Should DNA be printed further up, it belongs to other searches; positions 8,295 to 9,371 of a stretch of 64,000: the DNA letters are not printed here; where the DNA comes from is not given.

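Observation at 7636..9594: Uncharacterised three-gene cassette (DUF3891-like, HipA-like kinase, DUF3037-like) appended to the rpsB...rseP housekeeping operon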

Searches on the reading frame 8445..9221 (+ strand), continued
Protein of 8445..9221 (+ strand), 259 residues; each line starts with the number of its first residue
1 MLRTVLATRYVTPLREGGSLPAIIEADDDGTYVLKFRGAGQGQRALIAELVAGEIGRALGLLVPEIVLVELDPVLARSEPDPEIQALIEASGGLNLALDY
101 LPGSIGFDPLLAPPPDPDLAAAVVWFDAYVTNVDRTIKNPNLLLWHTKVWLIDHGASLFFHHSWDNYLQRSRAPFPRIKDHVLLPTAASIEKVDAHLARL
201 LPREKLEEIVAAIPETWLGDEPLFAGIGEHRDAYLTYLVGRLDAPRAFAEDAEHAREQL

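Call 26: get_annotated_region(hit=H2, flank=5000)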
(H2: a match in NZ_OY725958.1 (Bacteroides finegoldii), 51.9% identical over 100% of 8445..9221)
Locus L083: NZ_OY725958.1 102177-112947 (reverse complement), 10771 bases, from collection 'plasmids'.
description: Bacteroides finegoldii strain Bacteroides finegoldii TSDC17.2-1.1 plasmid 56, complete sequence
organism: Bacteroides finegoldii (NCBI taxid 338188)
taxonomy: Bacteria; Bacteroidota; Bacteroidia; Bacteroidales; Bacteroidaceae; Bacteroides; Bacteroides finegoldii
host: -; source: -; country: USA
typing (MOB-suite, as given by PLSDB): non-mobilizable
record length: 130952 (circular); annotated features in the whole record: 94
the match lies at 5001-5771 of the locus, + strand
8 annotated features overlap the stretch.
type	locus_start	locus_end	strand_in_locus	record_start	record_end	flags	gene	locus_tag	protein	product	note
CDS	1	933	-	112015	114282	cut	-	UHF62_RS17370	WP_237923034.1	heparinase II/III family protein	-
CDS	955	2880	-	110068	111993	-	-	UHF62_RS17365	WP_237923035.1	class A beta-lactamase-related serine hydrolase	-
CDS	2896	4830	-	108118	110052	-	-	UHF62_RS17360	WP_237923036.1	glycoside hydrolase family 127 protein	-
CDS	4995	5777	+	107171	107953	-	-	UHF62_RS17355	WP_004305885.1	HipA family kinase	-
CDS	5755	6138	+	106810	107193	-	-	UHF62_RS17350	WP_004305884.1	DUF3037 domain-containing protein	-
CDS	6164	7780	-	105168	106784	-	-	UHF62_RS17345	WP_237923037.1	hypothetical protein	-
CDS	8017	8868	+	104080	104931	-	-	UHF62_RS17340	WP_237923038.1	aldo/keto reductase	-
CDS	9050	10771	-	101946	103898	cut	-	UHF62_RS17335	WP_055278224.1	glycoside hydrolase family 97 protein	-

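Call 32: search_solved_structures(query=A1, max_evalue=10, show_alignments=2)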
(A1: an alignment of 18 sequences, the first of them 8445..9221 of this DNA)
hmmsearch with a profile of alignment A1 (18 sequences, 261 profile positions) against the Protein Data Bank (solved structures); distinct sequences matched with E-value up to 10: 5.
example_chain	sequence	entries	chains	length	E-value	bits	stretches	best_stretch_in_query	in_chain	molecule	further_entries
3n5i_A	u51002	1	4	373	0.27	13.5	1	8-56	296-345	Beta-peptidyl aminopeptidase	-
3n2w_A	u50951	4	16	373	0.27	13.5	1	8-56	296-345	Beta-peptidyl aminopeptidase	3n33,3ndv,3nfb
4z38_A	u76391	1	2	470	1.3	11.3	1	189-240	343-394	MlnA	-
9auy_A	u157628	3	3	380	1.5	11.1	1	154-206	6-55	Inosine-5'-monophosphate dehydrogenase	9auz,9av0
2b5a_A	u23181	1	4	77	1.6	11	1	118-163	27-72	C.BclI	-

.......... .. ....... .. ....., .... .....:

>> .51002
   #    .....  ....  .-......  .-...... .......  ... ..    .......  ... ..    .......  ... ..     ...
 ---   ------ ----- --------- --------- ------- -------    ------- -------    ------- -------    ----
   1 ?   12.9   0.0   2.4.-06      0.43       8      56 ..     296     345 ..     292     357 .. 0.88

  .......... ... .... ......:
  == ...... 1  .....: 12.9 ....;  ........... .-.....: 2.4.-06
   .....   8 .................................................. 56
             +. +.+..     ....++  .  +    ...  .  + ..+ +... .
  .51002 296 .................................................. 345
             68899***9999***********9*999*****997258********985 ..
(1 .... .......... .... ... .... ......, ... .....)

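Call 38: predict_structure(alignment_id=A1)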
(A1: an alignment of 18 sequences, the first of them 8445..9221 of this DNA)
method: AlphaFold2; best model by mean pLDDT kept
length: 259 residues; sequences in the alignment: 18
mean_pLDDT: 71.3   pTM: 0.78
mean pLDDT of the five models: 71.3, 70.5, 70.0, 67.1, 63.8
residues with pLDDT >= 90: 24; 70-90: 124; 50-70: 76; < 50: 35
segments of 3 or more residues with pLDDT < 50: 14-19, 38-40, 102-110, 140-142, 144-149, 155-159
pLDDT, mean of each block of 10 residues (from residue 1): 83 50 81 63 75 85 81 60 70 77 47 69 81 59 47 49 59 60 79 88 95 83 84 88 77 66
secondary structure, 60 per line:
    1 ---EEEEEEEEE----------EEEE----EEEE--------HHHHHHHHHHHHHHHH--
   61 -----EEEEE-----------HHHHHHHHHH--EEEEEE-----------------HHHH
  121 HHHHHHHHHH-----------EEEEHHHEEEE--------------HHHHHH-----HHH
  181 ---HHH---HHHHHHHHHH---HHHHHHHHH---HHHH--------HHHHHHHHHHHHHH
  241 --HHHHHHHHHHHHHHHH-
elements in order: E4-12 E23-26 E31-34 H43-58 E66-70 H82-91 E94-99 H117-130 E142-145 E149-152 H167-172 H190-199 H203-211 H215-218 H227-240 H243-258

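Call 42: fold_search(model_id=the predicted structure, library=pdb)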
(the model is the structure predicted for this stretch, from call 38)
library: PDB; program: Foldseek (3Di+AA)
matches with E <= 10: 369; with E <= 0.001: 4
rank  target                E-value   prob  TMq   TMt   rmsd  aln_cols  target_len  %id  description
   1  3akk_A                2.4e-04  1.00  0.49  0.43   8.6       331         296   12  Crystal structure of A Helicobacter pylori proinflammatory kinase CtkA (released 2010-12-01)
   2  3akk_C                4.6e-04  1.00  0.49  0.45   8.5       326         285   14  Crystal structure of A Helicobacter pylori proinflammatory kinase CtkA (released 2010-12-01)
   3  3akl_A                5.7e-04  1.00  0.53  0.50   7.0       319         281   14  Crystal structure of A Helicobacter pylori proinflammatory kinase CtkA (released 2010-12-01)
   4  3akk_B                6.4e-04  1.00  0.51  0.47   8.1       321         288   14  Crystal structure of A Helicobacter pylori proinflammatory kinase CtkA (released 2010-12-01)
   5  5wrr_A                1.1e-03  1.00  0.52  0.34   8.8       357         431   12  Crystal structure of Fam20A (released 2017-05-03)
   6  3akl_C                1.3e-03  1.00  0.52  0.49   8.6       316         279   14  Crystal structure of A Helicobacter pylori proinflammatory kinase CtkA (released 2010-12-01)
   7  3akk_D                1.4e-03  1.00  0.51  0.47   8.3       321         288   14  Crystal structure of A Helicobacter pylori proinflammatory kinase CtkA (released 2010-12-01)
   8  5wrr_B                2.0e-03  1.00  0.53  0.35   8.2       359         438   13  Crystal structure of Fam20A (released 2017-05-03)
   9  3akj_A                2.1e-03  1.00  0.45  0.43   8.7       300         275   14  Crystal structure of A Helicobacter pylori proinflammatory kinase CtkA (released 2010-12-01)
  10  5yh0_G                3.2e-03  1.00  0.46  0.34   8.6       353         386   13  The structure of DrFam20C1 (released 2018-04-11)
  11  5wrs_B                3.5e-03  1.00  0.53  0.35   8.2       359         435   13  Crystal Structure of Fam20A in complex with ATP (released 2017-05-03)
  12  4kqb_A                4.9e-03  0.97  0.40  0.27  10.6       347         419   12  crystal structure of the Golgi casein kinase with Mn/ADP bound (released 2013-06-26)
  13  4kqa_B                5.7e-03  0.94  0.38  0.25  11.2       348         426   11  Crystal structure of the golgi casein kinase (released 2013-06-26)
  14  5yh0_D                7.5e-03  1.00  0.51  0.37   7.9       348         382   14  The structure of DrFam20C1 (released 2018-04-11)
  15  5yh0_B                7.9e-03  1.00  0.53  0.39   7.6       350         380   14  The structure of DrFam20C1 (released 2018-04-11)
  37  4pu5                  1.8e-01  0.69  0.43  0.28   9.1       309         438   12  Shewanella oneidensis Toxin Antitoxin System Toxin Protein HipA Bound with AMPPNP and Mg (released 2014-08-06)
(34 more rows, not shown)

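Call 46: find_encoding_contigs(protein=P0003, flank=8000, max_places=4)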
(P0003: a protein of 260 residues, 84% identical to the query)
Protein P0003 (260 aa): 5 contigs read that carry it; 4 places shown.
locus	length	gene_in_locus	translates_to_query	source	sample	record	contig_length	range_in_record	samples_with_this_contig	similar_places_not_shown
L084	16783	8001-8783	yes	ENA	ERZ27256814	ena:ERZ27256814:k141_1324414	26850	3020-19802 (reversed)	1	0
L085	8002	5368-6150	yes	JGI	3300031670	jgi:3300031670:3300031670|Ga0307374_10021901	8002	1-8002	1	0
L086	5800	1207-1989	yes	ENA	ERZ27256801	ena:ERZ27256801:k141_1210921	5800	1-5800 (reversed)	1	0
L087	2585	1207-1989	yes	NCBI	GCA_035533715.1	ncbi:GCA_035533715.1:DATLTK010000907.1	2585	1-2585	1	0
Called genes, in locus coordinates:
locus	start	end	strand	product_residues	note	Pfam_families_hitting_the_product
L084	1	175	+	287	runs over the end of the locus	PF00318:Ribosomal_S2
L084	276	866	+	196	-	PF25025:EF-Ts_N (weak), PF00889:EF_TS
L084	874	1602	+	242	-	PF00696:AA_kinase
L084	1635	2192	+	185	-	PF01765:RRF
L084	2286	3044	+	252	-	PF01255:Prenyltransf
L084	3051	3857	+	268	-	PF01148:CTP_transf_1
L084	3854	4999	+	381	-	PF01408:GFO_IDH_MocA (weak), PF02670:DXP_reductoisom, PF08436:DXP_redisom_C, PF13288:DXPR_C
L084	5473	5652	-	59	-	-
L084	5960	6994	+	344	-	PF02163:Peptidase_M50, PF00595:PDZ (weak), PF13180:PDZ_2 (weak), PF17820:PDZ_6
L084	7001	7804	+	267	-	PF13030:DUF3891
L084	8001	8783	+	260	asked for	PF20613:HipA_2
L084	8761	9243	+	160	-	PF11236:DUF3037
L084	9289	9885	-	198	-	-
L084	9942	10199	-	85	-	-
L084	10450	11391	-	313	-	PF14378:PAP2_3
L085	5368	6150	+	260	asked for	PF20613:HipA_2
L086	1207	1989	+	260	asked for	PF20613:HipA_2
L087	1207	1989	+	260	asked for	PF20613:HipA_2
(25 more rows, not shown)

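Call 47: find_encoding_contigs(protein=P0001, flank=10000, max_places=3)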
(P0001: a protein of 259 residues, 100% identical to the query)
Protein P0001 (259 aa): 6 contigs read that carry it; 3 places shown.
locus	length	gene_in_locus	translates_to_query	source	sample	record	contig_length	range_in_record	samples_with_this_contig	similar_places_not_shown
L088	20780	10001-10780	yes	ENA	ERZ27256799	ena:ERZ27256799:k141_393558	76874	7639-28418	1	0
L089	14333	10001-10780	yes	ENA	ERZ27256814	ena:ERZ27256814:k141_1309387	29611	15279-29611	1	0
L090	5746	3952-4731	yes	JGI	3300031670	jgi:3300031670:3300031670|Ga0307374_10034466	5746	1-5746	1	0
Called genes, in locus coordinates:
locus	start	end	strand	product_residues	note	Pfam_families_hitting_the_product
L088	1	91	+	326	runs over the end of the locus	PF02899:Phage_int_SAM_1, PF00589:Phage_integrase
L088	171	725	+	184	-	PF00227:Proteasome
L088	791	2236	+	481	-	PF05496:RuvB_N (faint), PF00004:AAA (weak), PF07724:AAA_2 (weak), PF07728:AAA_5 (faint), PF13401:AAA_22 (faint), PF13521:AAA_28 (faint), PF07724:AAA_2, PF00004:AAA (weak)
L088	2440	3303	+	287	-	PF00318:Ribosomal_S2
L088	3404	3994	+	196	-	PF00889:EF_TS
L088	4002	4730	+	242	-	PF00696:AA_kinase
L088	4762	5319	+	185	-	PF01765:RRF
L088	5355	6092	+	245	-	PF01255:Prenyltransf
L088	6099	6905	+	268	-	PF01148:CTP_transf_1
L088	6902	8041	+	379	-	PF02670:DXP_reductoisom, PF08436:DXP_redisom_C, PF13288:DXPR_C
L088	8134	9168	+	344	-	PF02163:Peptidase_M50, PF00595:PDZ (weak), PF13180:PDZ_2 (weak), PF17820:PDZ_6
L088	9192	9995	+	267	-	PF13030:DUF3891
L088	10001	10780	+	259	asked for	PF20613:HipA_2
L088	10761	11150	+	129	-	PF11236:DUF3037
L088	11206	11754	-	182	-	-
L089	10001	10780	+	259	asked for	PF20613:HipA_2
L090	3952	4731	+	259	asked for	PF20613:HipA_2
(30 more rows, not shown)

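Call 63: search_protein_families(library=padloc, proteins=[L081:2983-3723:+, L081:3723-4532:+, L082:2938-3687:+, L082:3672-4511:+, L083:4995-5774:+, L083:5755-6135:+], max_evalue=0.01)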
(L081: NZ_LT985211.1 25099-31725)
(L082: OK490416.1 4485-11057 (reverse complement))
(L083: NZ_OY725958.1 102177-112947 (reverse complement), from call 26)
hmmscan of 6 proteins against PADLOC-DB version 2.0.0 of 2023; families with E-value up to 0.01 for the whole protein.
L081:2983-3723:+ (247 aa): 1 family
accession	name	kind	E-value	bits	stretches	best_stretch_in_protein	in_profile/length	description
PDLC04766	PDC-M66A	-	1.3e-11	42.2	1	7-165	13-178/270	-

L081:3723-4532:+ (270 aa): 1 family
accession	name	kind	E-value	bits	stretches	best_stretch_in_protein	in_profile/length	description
PDLC04767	PDC-M66B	-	3.6e-18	64.1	1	6-229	5-236/281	-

L082:2938-3687:+ (250 aa): 1 family
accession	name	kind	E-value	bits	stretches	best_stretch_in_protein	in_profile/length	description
PDLC04766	PDC-M66A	-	6.6e-14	49.7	1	15-171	15-174/270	-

L082:3672-4511:+ (280 aa): 1 family
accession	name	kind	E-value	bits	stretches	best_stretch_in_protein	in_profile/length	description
PDLC04767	PDC-M66B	-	4.2e-20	70.4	1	12-276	6-271/281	-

L083:4995-5774:+ (260 aa): 1 family
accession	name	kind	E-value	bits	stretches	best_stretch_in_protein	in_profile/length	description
PDLC04766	PDC-M66A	-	3.9e-24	83.3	1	18-251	25-264/270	-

L083:5755-6135:+ (127 aa): 1 family
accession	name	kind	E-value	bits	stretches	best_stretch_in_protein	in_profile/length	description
PDLC04767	PDC-M66B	-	4.3e-13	47.4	1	6-126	3-128/281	-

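Call 64: search_protein_families(library=pfam, proteins=[L081:2983-3723:+, L081:3723-4532:+, L082:2938-3687:+, L082:3672-4511:+, L083:4995-5774:+, L083:5755-6135:+], max_evalue=0.01)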
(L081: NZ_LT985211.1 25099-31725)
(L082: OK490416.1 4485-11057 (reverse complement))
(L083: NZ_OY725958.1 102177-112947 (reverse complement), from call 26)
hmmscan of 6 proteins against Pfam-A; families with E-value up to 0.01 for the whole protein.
L081:2983-3723:+ (247 aa): 1 family
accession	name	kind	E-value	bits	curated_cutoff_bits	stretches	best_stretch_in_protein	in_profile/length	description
PF20613.4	HipA_2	-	2.8e-79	266.2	27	1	10-245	2-239/240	HipA-like kinase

L081:3723-4532:+ (270 aa): 1 family
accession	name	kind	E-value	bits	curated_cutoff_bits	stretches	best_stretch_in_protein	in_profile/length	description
PF11236.13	DUF3037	-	4.7e-23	82.1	22.6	1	7-124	1-118/118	Protein of unknown function (DUF3037)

L082:2938-3687:+ (250 aa): 1 family
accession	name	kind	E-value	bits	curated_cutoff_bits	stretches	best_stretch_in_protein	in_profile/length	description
PF20613.4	HipA_2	-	1.1e-77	261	27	1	15-249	1-240/240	HipA-like kinase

L082:3672-4511:+ (280 aa): 1 family
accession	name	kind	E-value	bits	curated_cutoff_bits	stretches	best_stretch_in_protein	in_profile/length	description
PF11236.13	DUF3037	-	6.3e-26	91.4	22.6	1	12-130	1-118/118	Protein of unknown function (DUF3037)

L083:4995-5774:+ (260 aa): 2 families
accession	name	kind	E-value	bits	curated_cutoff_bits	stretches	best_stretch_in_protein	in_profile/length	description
PF20613.4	HipA_2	-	1.6e-18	67.3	27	1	14-232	7-221/240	HipA-like kinase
PF00454.33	PI3_PI4_kinase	-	0.0055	17.1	27.1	1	124-184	138-196/241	Phosphatidylinositol 3- and 4-kinase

L083:5755-6135:+ (127 aa): 1 family
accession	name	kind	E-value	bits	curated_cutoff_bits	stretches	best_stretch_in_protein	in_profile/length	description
PF11236.13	DUF3037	-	6.1e-44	149.5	22.6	1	9-126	1-118/118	Protein of unknown function (DUF3037)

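Call 65: find_encoding_contigs(protein=P0045, flank=8000, max_places=1)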
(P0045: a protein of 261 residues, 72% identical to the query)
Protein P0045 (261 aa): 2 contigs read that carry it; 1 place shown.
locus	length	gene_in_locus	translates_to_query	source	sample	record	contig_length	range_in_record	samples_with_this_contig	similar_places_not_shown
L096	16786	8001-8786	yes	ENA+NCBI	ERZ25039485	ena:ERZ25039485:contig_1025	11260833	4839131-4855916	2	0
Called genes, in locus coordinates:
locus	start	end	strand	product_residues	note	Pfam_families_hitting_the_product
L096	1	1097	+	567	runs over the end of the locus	PF04675:DNA_ligase_A_N, PF01068:DNA_ligase_A_M, PF04679:DNA_ligase_A_C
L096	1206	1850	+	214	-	PF02254:TrkA_N, PF02080:TrkA_C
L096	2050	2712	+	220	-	PF01488:Shikimate_DH (weak), PF02254:TrkA_N, PF03435:Sacchrp_dh_NADP (weak), PF05368:NmrA (weak), PF13460:NAD_binding_10, PF02080:TrkA_C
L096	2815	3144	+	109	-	-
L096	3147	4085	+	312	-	PF07592:DDE_Tnp_ISAZ013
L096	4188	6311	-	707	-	-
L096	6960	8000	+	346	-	PF01544:CorA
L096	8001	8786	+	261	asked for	PF20613:HipA_2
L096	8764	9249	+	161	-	PF11236:DUF3037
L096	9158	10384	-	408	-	PF02463:SMC_N, PF13175:AAA_15, PF13476:AAA_23, PF13304:AAA_21 (weak)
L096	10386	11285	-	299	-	PF13267:DUF4058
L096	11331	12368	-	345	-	PF01070:FMN_dh, PF01645:Glu_synthase (weak)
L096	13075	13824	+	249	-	PF00160:Pro_isomerase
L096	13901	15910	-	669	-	PF13941:MutL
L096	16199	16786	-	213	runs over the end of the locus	-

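Call 66: find_encoding_contigs(protein=P0053, flank=8000, max_places=1)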
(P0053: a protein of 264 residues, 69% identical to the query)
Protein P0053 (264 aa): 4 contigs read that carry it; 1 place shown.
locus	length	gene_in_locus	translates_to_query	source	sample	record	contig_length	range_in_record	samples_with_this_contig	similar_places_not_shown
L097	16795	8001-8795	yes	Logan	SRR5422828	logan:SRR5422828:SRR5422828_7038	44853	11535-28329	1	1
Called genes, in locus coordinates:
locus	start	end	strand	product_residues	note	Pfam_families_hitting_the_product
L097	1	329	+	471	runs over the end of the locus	-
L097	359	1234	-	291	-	PF03328:HpcH_HpaI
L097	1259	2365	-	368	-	PF00392:GntR, PF13458:Peripla_BP_6 (weak)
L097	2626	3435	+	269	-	PF07963:N_methyl, PF07596:SBP_bac_10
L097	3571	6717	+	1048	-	PF13385:Laminin_G_3, PF19543:GH123_N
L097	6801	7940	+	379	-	PF13088:BNR_2 (faint)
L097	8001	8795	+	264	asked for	PF20613:HipA_2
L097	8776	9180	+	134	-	PF11236:DUF3037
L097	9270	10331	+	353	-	PF00356:LacI, PF00532:Peripla_BP_1, PF13377:Peripla_BP_3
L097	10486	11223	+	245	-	PF07963:N_methyl, PF07596:SBP_bac_10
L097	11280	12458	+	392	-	PF19763:DUF6250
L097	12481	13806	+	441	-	PF05448:AXE1, PF00326:Peptidase_S9 (faint)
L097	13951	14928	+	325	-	PF02826:2-Hacid_dh_C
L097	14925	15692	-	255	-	PF01507:PAPS_reduct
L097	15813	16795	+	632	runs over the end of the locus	PF00654:Voltage_CLC, PF00571:CBS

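Call 67: find_encoding_contigs(protein=P0116, flank=8000, max_places=1)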
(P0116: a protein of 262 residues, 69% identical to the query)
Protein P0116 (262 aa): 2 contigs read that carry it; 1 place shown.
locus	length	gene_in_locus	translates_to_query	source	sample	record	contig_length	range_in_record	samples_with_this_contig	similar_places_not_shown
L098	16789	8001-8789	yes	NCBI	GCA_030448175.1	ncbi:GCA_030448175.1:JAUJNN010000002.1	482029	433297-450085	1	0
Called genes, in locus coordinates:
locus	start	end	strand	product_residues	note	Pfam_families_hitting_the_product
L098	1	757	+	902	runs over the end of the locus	PF00931:NB-ARC, PF13191:AAA_16 (weak), PF13401:AAA_22 (weak), PF25872:HTH_77, PF13374:TPR_10 (weak), PF13424:TPR_12, PF13424:TPR_12, PF00196:GerE, +7 more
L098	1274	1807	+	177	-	PF04885:Stig1 (weak)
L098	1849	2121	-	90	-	-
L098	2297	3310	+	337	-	-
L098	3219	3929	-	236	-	PF00196:GerE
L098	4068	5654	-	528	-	PF00931:NB-ARC (weak), PF13191:AAA_16 (weak), PF13481:AAA_25 (faint), PF13401:AAA_22 (weak), PF25872:HTH_77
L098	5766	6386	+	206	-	-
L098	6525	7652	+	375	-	-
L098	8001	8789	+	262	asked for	PF20613:HipA_2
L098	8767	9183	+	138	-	PF11236:DUF3037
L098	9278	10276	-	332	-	PF04055:Radical_SAM, PF13186:SPASM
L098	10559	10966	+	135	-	PF20554:DUF6766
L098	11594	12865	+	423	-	PF00067:p450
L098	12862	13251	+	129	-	-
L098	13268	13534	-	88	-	-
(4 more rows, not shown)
